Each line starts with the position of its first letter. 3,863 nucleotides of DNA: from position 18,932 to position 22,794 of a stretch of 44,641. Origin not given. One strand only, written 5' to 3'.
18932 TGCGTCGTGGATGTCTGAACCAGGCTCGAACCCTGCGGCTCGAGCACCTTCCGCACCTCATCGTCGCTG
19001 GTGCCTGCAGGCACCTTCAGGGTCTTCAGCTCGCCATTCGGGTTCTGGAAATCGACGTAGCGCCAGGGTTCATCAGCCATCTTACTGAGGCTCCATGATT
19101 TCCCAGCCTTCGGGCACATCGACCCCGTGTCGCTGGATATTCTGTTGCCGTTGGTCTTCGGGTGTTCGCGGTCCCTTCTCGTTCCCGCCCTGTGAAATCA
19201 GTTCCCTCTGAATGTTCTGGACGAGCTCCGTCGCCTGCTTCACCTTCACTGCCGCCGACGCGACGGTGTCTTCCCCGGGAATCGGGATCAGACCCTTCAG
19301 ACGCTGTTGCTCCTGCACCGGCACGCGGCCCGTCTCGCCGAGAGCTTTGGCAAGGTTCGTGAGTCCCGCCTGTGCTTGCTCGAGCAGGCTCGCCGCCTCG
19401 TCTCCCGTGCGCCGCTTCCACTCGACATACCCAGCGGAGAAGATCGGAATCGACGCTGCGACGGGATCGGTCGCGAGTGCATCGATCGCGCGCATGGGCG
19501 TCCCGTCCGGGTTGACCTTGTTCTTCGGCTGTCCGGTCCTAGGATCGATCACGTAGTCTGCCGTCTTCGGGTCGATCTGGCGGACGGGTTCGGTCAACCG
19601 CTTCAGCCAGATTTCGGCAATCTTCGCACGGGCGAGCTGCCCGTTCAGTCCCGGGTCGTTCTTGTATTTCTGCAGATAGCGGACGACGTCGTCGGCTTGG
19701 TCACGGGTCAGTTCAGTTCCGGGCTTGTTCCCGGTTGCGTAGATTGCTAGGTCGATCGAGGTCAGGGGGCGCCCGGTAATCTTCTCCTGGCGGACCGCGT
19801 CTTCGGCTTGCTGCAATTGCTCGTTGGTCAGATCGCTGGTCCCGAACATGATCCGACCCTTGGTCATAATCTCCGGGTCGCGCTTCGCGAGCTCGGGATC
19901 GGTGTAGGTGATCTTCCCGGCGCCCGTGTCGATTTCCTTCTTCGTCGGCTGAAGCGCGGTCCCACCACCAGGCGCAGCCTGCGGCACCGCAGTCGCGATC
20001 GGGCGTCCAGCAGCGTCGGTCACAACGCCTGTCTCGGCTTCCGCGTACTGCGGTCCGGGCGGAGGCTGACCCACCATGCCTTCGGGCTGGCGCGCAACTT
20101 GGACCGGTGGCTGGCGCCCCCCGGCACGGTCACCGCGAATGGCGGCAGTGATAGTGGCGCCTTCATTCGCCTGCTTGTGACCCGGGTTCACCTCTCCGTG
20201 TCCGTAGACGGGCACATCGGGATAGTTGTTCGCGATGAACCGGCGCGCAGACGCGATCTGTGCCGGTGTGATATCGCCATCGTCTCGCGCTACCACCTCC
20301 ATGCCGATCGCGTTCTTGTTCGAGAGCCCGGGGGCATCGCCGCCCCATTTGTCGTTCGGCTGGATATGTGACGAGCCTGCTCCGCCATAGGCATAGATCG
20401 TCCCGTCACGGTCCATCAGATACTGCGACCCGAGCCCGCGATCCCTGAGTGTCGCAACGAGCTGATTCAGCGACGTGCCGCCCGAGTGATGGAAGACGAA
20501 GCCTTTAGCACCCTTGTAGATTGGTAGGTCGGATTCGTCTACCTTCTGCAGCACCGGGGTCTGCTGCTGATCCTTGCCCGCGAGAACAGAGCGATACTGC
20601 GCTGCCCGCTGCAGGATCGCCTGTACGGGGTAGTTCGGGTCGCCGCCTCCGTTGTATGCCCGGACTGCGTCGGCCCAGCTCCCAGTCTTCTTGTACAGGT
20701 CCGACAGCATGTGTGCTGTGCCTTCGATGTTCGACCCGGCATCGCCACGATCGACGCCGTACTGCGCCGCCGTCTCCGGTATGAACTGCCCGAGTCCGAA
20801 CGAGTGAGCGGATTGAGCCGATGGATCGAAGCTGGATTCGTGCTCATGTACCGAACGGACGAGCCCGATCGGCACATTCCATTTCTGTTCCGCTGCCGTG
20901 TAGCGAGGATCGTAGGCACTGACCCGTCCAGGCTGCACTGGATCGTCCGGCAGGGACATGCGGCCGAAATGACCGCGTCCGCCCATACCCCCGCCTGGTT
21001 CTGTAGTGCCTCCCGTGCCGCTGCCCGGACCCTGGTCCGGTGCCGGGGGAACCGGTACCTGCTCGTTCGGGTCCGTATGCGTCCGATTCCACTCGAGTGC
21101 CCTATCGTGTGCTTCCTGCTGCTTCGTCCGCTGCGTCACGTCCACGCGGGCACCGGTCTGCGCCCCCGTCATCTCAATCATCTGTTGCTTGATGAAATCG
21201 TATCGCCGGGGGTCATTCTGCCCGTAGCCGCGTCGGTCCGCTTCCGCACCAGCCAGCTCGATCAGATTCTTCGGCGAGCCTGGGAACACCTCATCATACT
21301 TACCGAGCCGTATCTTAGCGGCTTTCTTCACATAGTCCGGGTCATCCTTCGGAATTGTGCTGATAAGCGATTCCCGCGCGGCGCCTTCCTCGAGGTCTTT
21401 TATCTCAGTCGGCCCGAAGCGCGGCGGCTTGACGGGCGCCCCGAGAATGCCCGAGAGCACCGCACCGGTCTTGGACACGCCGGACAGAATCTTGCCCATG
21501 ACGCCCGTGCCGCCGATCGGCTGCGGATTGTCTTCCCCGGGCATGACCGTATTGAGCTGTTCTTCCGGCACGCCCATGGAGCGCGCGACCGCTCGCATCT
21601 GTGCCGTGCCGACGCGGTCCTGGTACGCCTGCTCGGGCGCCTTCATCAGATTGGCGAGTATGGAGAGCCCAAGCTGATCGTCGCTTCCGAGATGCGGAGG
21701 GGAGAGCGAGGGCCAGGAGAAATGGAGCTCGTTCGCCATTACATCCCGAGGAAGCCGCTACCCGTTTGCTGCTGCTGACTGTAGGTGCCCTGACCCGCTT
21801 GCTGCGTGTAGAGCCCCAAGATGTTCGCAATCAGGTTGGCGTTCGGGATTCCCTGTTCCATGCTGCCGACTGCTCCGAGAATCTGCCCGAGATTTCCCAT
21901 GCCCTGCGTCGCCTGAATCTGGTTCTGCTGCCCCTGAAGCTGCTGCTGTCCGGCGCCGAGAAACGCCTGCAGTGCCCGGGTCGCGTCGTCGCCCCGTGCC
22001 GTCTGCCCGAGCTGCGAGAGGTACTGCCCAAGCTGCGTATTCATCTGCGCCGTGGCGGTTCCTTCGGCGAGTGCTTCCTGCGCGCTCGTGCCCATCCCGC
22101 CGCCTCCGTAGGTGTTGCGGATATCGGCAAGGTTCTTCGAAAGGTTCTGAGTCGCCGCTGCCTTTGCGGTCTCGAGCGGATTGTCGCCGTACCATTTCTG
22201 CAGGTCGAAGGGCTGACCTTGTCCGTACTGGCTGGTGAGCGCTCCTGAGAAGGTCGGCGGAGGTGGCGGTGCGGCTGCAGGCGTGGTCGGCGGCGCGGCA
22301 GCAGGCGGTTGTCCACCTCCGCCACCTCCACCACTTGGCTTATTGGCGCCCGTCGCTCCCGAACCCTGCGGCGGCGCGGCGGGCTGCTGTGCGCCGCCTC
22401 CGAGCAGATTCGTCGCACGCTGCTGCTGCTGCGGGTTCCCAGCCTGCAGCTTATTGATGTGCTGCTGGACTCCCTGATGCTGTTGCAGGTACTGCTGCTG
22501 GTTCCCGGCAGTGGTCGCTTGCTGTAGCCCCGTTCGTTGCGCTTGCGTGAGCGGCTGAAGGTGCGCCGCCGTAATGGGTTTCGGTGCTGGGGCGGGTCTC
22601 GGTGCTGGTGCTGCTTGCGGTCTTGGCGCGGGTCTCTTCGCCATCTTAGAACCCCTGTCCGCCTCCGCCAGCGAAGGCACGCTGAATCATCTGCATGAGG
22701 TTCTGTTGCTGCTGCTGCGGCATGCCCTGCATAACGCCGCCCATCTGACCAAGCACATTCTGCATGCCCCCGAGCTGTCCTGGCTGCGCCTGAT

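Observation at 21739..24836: Four consecutive genes for G/Q/A/P-rich low-complexity proteins in the virion module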

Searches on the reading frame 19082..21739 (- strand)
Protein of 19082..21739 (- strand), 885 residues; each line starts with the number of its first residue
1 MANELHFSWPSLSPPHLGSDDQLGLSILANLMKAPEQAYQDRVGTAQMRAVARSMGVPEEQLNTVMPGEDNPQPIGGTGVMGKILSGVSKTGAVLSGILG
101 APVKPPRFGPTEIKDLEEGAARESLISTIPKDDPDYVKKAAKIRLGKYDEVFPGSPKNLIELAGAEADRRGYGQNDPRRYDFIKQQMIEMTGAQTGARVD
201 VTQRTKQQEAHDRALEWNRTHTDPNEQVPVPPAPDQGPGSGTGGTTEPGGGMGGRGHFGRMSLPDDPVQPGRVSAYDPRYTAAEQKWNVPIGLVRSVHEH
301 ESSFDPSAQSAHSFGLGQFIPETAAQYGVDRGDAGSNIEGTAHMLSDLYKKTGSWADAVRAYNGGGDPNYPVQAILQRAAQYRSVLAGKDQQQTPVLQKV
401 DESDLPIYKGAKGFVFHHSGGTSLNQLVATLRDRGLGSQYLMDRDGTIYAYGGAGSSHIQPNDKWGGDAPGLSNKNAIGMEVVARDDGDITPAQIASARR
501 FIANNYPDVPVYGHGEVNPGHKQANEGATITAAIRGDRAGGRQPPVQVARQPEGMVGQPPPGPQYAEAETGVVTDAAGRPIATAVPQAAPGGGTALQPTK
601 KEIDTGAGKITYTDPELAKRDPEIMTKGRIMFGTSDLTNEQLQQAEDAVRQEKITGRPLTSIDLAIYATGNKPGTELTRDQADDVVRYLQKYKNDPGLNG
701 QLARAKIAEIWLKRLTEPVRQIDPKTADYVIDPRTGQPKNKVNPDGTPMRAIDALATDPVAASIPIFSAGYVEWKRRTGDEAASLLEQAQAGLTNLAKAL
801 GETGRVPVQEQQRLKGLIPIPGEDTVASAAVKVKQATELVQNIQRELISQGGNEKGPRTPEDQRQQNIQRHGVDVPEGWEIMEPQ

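Call 4: search_protein_families(library=phrogs, proteins=[window:19082-21739:-], max_evalue=0.01)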
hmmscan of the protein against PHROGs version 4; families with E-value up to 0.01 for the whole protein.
window:19082-21739:- (885 aa): 5 families
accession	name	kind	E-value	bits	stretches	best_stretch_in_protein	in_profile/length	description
phrog_2013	-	tail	1.8e-20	74.3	1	197-368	405-565/657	lytic tail protein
phrog_669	-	lysis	2.8e-15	55.8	1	280-368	925-1022/1946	endolysin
phrog_13449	-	other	3.2e-11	44.2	1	278-366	9-99/269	transglycosylase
phrog_28504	-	tail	3e-05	24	1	287-366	244-327/597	lytic tail fiber protein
phrog_28014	-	unknown function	0.00012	22.8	1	287-362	45-125/224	-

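Call 8: search_protein_families(library=pfam, proteins=[window:19082-21739:-], max_evalue=0.1)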
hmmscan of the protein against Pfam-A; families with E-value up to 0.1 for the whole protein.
window:19082-21739:- (885 aa): 3 families
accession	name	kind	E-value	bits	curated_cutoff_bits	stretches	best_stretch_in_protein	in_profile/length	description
PF01464.25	SLT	-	9e-13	48.3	21.3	1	282-366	5-98/117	Transglycosylase SLT domain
PF01510.30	Amidase_2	-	1.3e-07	32.5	26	1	412-517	6-122/131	N-acetylmuramoyl-L-alanine amidase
PF19489.4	SLT_4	-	0.028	14.5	27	1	280-322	38-79/184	Transglycosylase SLT domain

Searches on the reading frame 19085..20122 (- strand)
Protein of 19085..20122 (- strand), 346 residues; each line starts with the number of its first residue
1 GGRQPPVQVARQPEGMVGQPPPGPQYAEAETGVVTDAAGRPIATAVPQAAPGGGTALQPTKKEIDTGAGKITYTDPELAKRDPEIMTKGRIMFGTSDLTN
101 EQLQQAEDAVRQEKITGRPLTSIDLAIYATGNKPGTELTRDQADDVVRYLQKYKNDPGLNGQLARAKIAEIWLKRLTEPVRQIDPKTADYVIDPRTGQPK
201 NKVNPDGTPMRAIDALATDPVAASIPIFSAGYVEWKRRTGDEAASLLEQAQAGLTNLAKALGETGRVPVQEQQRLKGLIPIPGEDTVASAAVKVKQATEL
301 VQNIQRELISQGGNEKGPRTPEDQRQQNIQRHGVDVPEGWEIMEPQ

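Call 94: search_dna_similar(query=window:19085-20122:-, collection=phages, mode=protein, max_evalue=0.01, max_rows=15)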
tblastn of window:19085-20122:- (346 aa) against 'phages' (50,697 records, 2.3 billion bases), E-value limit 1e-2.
No match.

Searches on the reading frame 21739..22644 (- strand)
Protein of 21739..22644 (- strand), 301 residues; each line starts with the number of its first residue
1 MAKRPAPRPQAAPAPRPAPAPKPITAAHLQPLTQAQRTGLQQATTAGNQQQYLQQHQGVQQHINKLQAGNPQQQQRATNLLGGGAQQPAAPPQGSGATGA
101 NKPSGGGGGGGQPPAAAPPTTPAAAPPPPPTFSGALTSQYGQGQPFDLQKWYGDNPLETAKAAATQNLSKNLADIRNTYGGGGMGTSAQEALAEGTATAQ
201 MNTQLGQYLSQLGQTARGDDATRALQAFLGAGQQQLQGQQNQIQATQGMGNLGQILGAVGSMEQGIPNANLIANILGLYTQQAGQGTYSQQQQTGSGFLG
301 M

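Call 4: search_protein_families(library=phrogs, proteins=[window:21739-22644:-], max_evalue=0.01)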
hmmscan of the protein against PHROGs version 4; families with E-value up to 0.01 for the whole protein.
window:21739-22644:- (301 aa): 0 families

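Call 8: search_protein_families(library=pfam, proteins=[window:21739-22644:-], max_evalue=0.1)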
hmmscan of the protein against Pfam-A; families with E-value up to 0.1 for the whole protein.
window:21739-22644:- (301 aa): 0 families

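Call 50: predict_structure(alignment_id=A5)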
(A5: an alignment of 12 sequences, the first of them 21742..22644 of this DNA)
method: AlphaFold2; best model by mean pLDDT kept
length: 301 residues; sequences in the alignment: 12
mean_pLDDT: 50.3   pTM: 0.25
mean pLDDT of the five models: 50.3, 49.8, 49.8, 47.4, 44.7
residues with pLDDT >= 90: 1; 70-90: 56; 50-70: 68; < 50: 176
segments of 3 or more residues with pLDDT < 50: 84-130, 146-158, 182-195, 211-301
pLDDT, mean of each block of 10 residues (from residue 1): 63 69 59 85 85 88 81 74 44 31 30 38 41 53 48 45 56 54 46 50 53 40 43 40 33 33 30 34 29 34 37
secondary structure, 60 per line:
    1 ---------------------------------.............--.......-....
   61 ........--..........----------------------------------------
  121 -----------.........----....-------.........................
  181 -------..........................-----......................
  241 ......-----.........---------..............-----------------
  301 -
elements in order: H34-46 H49-55 H57-68 H71-80 H132-140 H145-148 H156-180 H188-213 H219-246 H252-260 H270-283

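Call 52: search_solved_structures(query=A5, max_evalue=1)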
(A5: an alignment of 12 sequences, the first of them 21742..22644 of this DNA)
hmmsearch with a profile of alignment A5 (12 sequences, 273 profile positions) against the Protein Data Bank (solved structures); distinct sequences matched with E-value up to 1: 0.

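Call 73: fold_search(model_id=the predicted structure, library=pdb)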
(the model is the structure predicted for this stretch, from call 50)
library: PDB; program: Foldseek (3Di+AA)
matches with E <= 10: 64; with E <= 0.001: 0
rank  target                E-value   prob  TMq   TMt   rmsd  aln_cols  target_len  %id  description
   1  6jyi_B                2.2e+00  0.18  0.13  0.21  10.2        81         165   17  Crystal structure of the PadR-like transcriptional regulator BC1756 from Bacillus cereus (released 2019-06-26)
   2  6c48_D                3.3e+00  0.14  0.13  0.33   6.6        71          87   15  Crystal structure of B-Myb-LIN9-LIN52 complex (released 2018-09-19)
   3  8oz0_J                3.3e+00  0.08  0.12  0.06  27.9       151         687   16  Structure of a human 48S translation initiation complex with eIF4F and eIF4A (released 2024-02-07)
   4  7o3w_A                3.3e+00  0.07  0.13  0.17  37.5       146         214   20  Structural basis for VIPP1 oligomerization and maintenance of thylakoid membrane integrity (released 2021-06-30)
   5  4jlr_C                3.7e+00  0.25  0.17  0.47  11.0        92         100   14  Crystal structure of a designed Respiratory Syncytial Virus Immunogen in complex with Motavizumab (released 2014-02-05)
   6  7ocw_C                3.9e+00  0.11  0.15  0.25   5.8        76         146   16  Hepatitis B core protein -low secretion phenotype P5T (released 2021-05-26)
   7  9ndp_R                3.9e+00  0.10  0.13  0.21  24.0       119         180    9  Structure of stalled ribosome and nascent chain in complex with NMT2 and NAC (released 2025-09-10)
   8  6tz9_A                3.9e+00  0.08  0.14  0.23  31.0       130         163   15  CryoEM reconstruction of membrane-bound ESCRT-III filament composed of CHMP1B only (released 2020-04-08)
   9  5ndg_m9               4.1e+00  0.09  0.13  0.21  23.2       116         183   11  Crystal structure of geneticin (G418) bound to the yeast 80S ribosome (released 2017-12-13)
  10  3jc1_Ab               4.1e+00  0.06  0.12  0.20  29.7       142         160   19  Electron cryo-microscopy of the IST1-CHMP1B ESCRT-III copolymer (released 2015-12-16)
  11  8zre_B                4.3e+00  0.11  0.18  0.29   7.3       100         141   15  HBcAg-D4 Fab complex (released 2024-11-13)
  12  6p5i_AR               4.3e+00  0.08  0.13  0.20  24.1       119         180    9  Structure of a mammalian 80S ribosome in complex with the Israeli Acute Paralysis Virus IRES (Class 1) (released 2019-09-18)
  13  6c48_A                4.6e+00  0.12  0.13  0.33   6.1        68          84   16  Crystal structure of B-Myb-LIN9-LIN52 complex (released 2018-09-19)
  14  9c7m_A                4.6e+00  0.10  0.13  0.12   8.6        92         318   17  Crystal structure of pentalenene synthase variant F76A complexed with 12,13-difluorofarnesyl diphosphate (released 2024-11-06)
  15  8scb_R                4.6e+00  0.09  0.14  0.22  23.9       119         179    9  Terminating ribosome with SRI-41315 (released 2023-12-27)
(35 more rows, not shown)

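Call 100: search_protein_families(library=phrogs, alignment_id=A9, max_evalue=5)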
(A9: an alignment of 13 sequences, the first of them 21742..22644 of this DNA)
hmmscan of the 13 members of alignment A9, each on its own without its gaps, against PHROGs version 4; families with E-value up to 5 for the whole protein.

A. member 1, window:21742-22644:- (301 aa): 0 families

B. families by the number of members that match (of 13 scanned): 13 families
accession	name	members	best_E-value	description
phrog_4287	-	4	0.00017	DNA ejection protein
phrog_29071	-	2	0.56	-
phrog_34168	-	1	0.018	-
phrog_15525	-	1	0.052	minor tail protein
phrog_23333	-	1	0.057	polymerase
phrog_7638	-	1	0.24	-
phrog_32993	-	1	0.57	-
phrog_197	-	1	1.5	Zot-like toxin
phrog_30150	-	1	2.1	-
phrog_777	-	1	2.8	major head protein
phrog_7250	-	1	3.1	-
phrog_14234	-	1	3.8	-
phrog_815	-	1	4.7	-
